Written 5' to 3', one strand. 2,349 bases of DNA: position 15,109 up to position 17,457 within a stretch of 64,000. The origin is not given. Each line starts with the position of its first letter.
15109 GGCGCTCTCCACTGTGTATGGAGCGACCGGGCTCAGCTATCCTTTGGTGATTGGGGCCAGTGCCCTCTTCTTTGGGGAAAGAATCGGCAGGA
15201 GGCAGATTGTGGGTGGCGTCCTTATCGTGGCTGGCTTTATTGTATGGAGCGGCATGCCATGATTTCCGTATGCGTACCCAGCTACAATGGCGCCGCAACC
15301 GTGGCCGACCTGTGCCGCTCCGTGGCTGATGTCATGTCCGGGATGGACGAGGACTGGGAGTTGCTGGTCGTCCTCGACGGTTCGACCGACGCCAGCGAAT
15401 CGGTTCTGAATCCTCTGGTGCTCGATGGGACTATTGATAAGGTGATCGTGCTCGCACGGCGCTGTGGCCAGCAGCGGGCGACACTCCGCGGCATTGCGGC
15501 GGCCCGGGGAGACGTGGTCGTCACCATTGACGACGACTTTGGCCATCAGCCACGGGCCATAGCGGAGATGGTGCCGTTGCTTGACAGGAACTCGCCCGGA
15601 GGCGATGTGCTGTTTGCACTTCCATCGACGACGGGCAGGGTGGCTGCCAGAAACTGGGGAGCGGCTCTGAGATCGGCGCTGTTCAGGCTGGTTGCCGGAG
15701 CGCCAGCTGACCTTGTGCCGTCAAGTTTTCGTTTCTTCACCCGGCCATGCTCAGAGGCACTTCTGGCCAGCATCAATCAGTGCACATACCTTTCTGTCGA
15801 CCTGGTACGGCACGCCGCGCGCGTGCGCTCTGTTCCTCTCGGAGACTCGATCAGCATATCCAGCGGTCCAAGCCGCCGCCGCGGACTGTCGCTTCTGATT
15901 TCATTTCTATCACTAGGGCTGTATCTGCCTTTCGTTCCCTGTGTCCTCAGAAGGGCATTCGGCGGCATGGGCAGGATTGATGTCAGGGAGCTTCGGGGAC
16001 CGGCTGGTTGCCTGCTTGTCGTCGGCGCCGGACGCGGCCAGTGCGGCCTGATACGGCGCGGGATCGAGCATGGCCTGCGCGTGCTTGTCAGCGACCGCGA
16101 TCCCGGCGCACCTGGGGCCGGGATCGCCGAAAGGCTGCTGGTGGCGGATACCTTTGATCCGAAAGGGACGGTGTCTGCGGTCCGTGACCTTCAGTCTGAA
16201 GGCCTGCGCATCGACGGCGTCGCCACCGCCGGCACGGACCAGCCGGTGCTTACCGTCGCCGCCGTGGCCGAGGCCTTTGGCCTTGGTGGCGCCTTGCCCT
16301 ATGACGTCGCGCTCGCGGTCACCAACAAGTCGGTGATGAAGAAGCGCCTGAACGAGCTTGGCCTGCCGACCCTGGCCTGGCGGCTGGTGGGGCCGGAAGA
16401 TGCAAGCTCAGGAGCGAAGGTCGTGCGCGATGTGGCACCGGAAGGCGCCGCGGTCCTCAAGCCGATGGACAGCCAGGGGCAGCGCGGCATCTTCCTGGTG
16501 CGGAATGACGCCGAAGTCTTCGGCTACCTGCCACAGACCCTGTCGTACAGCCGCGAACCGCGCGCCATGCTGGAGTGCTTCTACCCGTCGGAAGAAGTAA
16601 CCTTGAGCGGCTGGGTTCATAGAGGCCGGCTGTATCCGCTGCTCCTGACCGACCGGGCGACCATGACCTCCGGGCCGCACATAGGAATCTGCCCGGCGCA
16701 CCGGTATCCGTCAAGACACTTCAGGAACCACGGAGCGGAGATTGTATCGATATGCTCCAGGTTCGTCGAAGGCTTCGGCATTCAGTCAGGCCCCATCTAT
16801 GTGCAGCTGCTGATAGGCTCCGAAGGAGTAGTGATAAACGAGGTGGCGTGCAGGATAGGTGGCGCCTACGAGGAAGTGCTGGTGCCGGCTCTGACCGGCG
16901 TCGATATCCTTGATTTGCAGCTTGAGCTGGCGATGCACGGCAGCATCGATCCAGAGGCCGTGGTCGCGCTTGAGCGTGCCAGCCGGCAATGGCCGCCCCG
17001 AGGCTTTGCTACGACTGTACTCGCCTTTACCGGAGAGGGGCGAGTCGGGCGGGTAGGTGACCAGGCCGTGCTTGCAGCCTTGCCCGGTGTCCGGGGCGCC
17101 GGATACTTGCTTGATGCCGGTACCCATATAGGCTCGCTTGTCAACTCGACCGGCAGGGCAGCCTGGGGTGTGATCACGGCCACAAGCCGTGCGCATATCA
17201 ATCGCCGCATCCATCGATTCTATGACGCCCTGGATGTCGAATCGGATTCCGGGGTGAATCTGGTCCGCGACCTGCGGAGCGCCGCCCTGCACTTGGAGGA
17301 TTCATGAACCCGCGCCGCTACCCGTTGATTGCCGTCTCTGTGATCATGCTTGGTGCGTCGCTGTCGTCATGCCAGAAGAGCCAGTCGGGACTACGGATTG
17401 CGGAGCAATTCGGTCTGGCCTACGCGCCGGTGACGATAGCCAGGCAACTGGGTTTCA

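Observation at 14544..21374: Arn-like envelope glycan-modification cluster with embedded ABC importer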

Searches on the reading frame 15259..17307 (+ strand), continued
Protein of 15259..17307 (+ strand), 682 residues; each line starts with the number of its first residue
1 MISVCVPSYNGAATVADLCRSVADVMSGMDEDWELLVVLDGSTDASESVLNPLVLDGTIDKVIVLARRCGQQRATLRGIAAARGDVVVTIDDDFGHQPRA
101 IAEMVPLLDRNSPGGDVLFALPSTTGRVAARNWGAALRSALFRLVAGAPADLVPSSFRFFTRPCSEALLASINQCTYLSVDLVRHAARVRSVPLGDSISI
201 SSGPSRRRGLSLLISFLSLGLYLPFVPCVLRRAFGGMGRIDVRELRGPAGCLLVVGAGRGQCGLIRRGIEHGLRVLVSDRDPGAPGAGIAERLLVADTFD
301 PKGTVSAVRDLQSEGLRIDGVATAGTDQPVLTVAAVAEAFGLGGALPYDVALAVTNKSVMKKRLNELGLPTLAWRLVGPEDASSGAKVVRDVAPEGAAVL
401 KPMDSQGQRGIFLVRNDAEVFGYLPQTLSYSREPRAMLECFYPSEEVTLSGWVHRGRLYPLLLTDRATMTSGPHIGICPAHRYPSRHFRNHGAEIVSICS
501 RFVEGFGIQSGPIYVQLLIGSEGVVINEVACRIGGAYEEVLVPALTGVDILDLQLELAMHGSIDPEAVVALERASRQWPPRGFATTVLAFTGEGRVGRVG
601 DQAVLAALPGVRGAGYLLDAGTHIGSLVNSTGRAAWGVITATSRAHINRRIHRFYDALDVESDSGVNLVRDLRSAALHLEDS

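Call 51: predict_structure(alignment_id=A3)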
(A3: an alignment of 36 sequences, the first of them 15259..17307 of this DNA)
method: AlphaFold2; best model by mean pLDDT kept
length: 682 residues; sequences in the alignment: 36
mean_pLDDT: 91.4   pTM: 0.71
mean pLDDT of the five models: 91.4, 90.7, 89.5, 89.1, 88.9
residues with pLDDT >= 90: 512; 70-90: 150; 50-70: 18; < 50: 2
segments of 3 or more residues with pLDDT < 50: none
pLDDT, mean of each block of 10 residues (from residue 1): 96 94 94 95 93 86 91 92 93 88 95 94 77 85 93 95 91 90 95 72 62 85 88 79 72 93 93 93 94 92 94 86 86 95 91 95 98 96 88 93 87 95 95 95 96 97 96 92 96 98 97 97 95 90 96 94 88 94 97 95 96 94 87 92 97 97 95 93 52
secondary structure, 60 per line:
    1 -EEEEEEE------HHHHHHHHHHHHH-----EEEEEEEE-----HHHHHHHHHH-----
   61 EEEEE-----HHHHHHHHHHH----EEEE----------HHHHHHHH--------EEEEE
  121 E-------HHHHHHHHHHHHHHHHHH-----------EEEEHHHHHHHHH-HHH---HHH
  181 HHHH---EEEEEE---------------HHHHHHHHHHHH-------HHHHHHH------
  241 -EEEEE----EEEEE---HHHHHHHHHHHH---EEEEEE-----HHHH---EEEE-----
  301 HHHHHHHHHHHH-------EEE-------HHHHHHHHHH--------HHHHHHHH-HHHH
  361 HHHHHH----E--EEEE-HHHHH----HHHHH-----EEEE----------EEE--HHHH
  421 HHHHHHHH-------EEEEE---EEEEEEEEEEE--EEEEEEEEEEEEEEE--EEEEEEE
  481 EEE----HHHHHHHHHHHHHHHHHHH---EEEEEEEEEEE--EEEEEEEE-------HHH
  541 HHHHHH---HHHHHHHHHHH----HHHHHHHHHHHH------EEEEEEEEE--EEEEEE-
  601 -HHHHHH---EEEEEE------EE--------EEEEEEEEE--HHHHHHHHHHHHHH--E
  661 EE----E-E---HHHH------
elements in order: E2-8 H15-27 E33-40 H46-55 E61-65 H71-81 E86-89 H100-107 E116-121 H129-146 E158-161 H162-170 H178-184 E188-193 H209-220 H228-234 E242-246 E251-255 H259-270 E274-279 H285-288 E292-295 H301-312 E320-322 H330-339 H348-355 H357-366 E374-377 H379-383 H388-392 E398-401 E412-414 H417-428 E436-440 E444-454 E457-471 E474-483 H488-506 E510-520 E523-530 H538-546 H550-560 H565-576 E583-591 E594-599 H602-607 E611-616 E633-641 H644-657 E660-662 H673-676

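Call 54: fold_search(model_id=the predicted structure, library=pdb)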
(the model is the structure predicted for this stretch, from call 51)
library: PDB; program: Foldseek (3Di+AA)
matches with E <= 10: 1812; with E <= 0.001: 678
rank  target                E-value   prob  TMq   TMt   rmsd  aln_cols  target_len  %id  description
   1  4dim                  1.1e-27  1.00  0.46  0.77   5.5       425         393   16  Crystal structure of phosphoribosylglycinamide synthetase from Anaerococcus prevotii (released 2012-02-29)
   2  3vot_B                1.8e-25  1.00  0.51  0.86   3.3       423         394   18  Crystal structure of L-amino acid ligase from Bacillus licheniformis (released 2012-11-07)
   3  3vot_A                1.6e-24  1.00  0.51  0.82   3.5       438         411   18  Crystal structure of L-amino acid ligase from Bacillus licheniformis (released 2012-11-07)
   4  4wd3_A                6.6e-24  1.00  0.45  0.74   5.0       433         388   14  Crystal structure of an L-amino acid ligase RizA (released 2015-09-09)
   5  3wnz                  5.7e-23  1.00  0.46  0.64   5.5       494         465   14  Crystal structure of Bacillus subtilis YwfE, an L-amino acid ligase, with bound ADP-Mg-Pi (released 2014-05-14)
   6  3vmm                  7.2e-23  1.00  0.47  0.66   5.1       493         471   13  Crystal structure of BacD, an L-amino acid dipeptide ligase from Bacillus subtilis (released 2012-04-11)
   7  9yx2_B                5.2e-22  1.00  0.45  0.61   5.2       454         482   16  Structure of the long chain acyl-CoA carboxylase complex from Mycobacterium smegmatis with ATP, bicarbonate, and propi (released 2025-11-26)
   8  3wo1                  5.9e-22  1.00  0.46  0.65   5.7       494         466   13  Crystal structure of Trp332Ala mutant YwfE, an L-amino acid ligase, with bound ADP-Mg-Ala (released 2014-05-14)
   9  3v4s_B                8.9e-22  1.00  0.43  0.73   5.2       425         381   14  Crystal Structure of ADP-ATP complex of purK: N5-carboxyaminoimidazole ribonucleotide synthetase (released 2013-02-13)
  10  9yx2_T                9.4e-22  1.00  0.46  0.63   5.2       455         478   16  Structure of the long chain acyl-CoA carboxylase complex from Mycobacterium smegmatis with ATP, bicarbonate, and propi (released 2025-11-26)
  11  3ax6_A                1.8e-21  1.00  0.44  0.78   4.6       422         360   14  Crystal structure of N5-carboxyaminoimidazole ribonucleotide synthetase from Thermotoga maritima (released 2012-04-25)
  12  9yx2_A                1.8e-21  1.00  0.45  0.51   5.4       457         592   16  Structure of the long chain acyl-CoA carboxylase complex from Mycobacterium smegmatis with ATP, bicarbonate, and propi (released 2025-11-26)
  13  8zux_A                1.9e-21  1.00  0.46  0.52   5.2       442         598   14  Structure of G668R-hPCC (released 2025-11-19)
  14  2v58_B                2.1e-21  1.00  0.43  0.63   5.8       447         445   15  CRYSTAL STRUCTURE OF BIOTIN CARBOXYLASE FROM E.COLI IN COMPLEX WITH POTENT INHIBITOR 1 (released 2009-01-13)
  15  7kct_A                2.6e-21  1.00  0.47  0.68   4.9       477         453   15  Crystal Structure of the Hydrogenobacter thermophilus 2-Oxoglutarate Carboxylase (OGC) Biotin Carboxylase (BC) Domain  (released 2021-01-27)
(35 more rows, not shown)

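Call 82: search_protein_families(library=ncbifam, proteins=[L006:7680-8573:+], max_evalue=1e-55)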
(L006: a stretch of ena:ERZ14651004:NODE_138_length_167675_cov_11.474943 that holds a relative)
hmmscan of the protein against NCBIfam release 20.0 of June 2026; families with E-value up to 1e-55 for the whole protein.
L006:7680-8573:+ (297 aa): 0 families

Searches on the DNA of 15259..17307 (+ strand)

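Call 77: search_rna_families(sources=[L007, L090, L023, L048, L053, L029, L078], threshold=gathering)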
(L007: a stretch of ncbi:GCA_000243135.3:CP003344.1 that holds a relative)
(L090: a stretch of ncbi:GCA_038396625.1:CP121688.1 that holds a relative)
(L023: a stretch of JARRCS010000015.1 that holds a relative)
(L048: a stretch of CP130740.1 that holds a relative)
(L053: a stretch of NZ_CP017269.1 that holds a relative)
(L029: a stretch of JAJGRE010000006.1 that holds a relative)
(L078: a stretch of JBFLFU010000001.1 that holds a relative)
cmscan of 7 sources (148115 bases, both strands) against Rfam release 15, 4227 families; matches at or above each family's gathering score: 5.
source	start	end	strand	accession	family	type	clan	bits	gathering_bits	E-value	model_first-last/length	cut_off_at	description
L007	6141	6312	+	RF02001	group-II-D1D4-3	Intron;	CL00102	138.3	32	3.9e-28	1-170/170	no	Group II catalytic intron D1-D4-3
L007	2407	2499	+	RF01852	tRNA-Sec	Gene; tRNA;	CL00001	71.3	47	3e-12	1-91/91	no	Selenocysteine transfer RNA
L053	15600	15681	+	RF02937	Clostridiales-2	Gene; sRNA;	-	69.1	58.6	3.1e-14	1-82/82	no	Clostridiales-2 RNA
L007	7882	7958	+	RF00029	Intron_gpII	Intron;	-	48.4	40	4.5e-06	1-77/77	no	Group II catalytic intron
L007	6354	6434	+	RF01998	group-II-D1D4-1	Intron;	CL00102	40.2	35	0.0019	1-84/84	no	Group II catalytic intron D1-D4-1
